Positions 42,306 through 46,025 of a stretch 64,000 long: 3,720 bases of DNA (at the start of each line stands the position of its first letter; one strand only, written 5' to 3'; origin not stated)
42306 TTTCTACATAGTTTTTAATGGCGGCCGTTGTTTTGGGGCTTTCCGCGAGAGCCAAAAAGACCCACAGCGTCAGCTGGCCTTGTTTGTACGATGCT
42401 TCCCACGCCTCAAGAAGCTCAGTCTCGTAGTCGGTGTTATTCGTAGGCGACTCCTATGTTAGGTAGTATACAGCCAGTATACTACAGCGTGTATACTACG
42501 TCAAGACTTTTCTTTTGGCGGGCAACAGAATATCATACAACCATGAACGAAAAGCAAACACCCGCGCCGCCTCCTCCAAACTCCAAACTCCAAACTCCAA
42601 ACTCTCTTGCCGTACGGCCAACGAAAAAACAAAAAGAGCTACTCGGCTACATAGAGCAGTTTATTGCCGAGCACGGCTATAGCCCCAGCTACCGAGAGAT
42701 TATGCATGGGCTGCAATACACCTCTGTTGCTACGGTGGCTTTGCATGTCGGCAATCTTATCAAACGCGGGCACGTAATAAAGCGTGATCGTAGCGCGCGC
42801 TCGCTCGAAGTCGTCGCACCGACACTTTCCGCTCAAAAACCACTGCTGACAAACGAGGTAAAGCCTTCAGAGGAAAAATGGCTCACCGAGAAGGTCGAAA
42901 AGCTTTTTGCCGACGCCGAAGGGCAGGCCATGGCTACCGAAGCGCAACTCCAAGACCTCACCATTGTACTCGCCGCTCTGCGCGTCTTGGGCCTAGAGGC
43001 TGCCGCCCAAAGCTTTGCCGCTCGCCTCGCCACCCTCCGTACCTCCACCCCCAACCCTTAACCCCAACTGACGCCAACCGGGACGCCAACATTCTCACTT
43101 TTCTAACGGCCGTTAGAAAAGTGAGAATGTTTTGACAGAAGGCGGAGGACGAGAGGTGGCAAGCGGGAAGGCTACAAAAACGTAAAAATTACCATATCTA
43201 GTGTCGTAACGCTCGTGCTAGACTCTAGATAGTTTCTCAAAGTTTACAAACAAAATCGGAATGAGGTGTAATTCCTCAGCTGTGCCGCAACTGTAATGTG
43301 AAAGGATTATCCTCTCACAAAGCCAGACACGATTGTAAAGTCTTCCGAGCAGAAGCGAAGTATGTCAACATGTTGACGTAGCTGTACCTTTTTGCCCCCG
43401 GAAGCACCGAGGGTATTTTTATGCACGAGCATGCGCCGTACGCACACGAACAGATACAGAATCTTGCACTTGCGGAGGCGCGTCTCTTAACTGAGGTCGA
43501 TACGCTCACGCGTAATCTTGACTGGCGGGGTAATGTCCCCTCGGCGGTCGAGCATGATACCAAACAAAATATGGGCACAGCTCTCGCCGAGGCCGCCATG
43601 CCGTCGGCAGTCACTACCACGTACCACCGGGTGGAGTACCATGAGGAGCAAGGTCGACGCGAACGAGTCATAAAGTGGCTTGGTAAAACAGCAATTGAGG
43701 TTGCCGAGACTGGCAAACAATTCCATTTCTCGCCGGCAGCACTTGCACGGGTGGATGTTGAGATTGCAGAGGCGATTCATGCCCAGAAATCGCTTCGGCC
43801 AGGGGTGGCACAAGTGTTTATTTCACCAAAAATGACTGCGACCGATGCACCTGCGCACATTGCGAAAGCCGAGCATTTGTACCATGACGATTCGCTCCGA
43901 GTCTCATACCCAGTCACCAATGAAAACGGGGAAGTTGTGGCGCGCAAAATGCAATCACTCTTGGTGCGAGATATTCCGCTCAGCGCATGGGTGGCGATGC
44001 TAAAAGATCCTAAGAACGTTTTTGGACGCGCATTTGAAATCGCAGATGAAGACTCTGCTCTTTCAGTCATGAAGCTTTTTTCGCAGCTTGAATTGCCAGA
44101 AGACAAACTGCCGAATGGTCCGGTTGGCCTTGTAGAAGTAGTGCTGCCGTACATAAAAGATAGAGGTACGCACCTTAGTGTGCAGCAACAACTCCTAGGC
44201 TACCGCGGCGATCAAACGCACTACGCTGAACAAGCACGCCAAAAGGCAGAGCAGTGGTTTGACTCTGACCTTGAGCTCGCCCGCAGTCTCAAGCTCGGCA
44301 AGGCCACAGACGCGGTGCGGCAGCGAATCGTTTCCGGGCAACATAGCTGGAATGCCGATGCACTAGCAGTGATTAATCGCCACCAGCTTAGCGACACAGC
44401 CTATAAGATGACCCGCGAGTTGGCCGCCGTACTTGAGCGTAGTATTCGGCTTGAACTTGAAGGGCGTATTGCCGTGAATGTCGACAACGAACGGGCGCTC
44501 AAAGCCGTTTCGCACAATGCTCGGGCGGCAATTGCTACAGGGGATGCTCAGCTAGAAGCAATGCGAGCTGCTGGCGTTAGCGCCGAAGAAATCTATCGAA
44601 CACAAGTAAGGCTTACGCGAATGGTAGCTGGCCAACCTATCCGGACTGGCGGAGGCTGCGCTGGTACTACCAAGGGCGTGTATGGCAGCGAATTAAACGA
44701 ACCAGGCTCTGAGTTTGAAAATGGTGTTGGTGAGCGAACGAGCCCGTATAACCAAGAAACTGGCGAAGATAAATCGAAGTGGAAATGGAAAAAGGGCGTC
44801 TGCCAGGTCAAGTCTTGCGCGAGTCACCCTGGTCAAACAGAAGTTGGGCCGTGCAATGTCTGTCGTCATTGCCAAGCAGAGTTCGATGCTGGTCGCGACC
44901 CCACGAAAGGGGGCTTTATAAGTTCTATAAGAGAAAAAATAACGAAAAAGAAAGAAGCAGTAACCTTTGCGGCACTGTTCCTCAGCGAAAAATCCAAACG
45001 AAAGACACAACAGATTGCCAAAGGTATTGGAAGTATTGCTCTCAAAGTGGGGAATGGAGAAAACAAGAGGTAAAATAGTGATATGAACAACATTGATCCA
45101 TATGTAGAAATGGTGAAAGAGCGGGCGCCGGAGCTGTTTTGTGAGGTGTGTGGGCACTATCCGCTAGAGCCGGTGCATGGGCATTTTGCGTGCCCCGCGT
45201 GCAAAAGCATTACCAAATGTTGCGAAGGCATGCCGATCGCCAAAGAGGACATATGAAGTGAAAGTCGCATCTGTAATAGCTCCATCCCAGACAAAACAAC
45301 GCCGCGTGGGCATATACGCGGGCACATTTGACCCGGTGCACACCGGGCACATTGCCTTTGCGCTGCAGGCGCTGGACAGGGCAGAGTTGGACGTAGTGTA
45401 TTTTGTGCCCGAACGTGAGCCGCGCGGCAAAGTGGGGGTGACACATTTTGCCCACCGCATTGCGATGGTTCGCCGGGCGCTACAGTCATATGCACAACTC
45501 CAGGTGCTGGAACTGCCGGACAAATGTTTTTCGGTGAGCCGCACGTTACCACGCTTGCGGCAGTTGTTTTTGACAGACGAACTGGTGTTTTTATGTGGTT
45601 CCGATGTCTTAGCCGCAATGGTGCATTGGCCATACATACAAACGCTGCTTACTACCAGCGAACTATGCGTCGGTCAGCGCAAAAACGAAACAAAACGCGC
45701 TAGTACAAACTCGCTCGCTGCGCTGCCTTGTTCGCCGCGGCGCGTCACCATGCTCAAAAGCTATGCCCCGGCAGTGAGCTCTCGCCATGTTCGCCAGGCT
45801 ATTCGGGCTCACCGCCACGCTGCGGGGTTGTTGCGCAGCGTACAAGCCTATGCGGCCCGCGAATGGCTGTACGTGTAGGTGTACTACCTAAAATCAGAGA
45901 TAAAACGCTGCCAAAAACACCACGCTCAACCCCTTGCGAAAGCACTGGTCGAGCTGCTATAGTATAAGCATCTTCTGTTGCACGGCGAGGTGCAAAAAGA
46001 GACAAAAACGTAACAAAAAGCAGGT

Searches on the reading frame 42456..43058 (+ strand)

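Call 74: search_protein_families(library=pfam, proteins=[window:42456-43058:+], max_evalue=0.001)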
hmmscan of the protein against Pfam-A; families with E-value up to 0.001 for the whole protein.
window:42456-43058:+ (201 aa): 1 family
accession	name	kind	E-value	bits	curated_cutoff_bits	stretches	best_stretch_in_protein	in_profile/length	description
PF01726.22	LexA_DNA_bind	-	8.7e-12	45.1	23.7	1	56-115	5-64/65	LexA DNA binding domain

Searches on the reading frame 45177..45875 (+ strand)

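Call 74: search_protein_families(library=pfam, proteins=[window:45177-45875:+], max_evalue=0.001)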
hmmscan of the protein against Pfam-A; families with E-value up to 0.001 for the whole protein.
window:45177-45875:+ (233 aa): 1 family
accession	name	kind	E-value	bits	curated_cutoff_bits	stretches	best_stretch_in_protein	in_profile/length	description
PF01467.32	CTP_transf_like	-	6.8e-16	59.1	21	1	46-207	1-132/133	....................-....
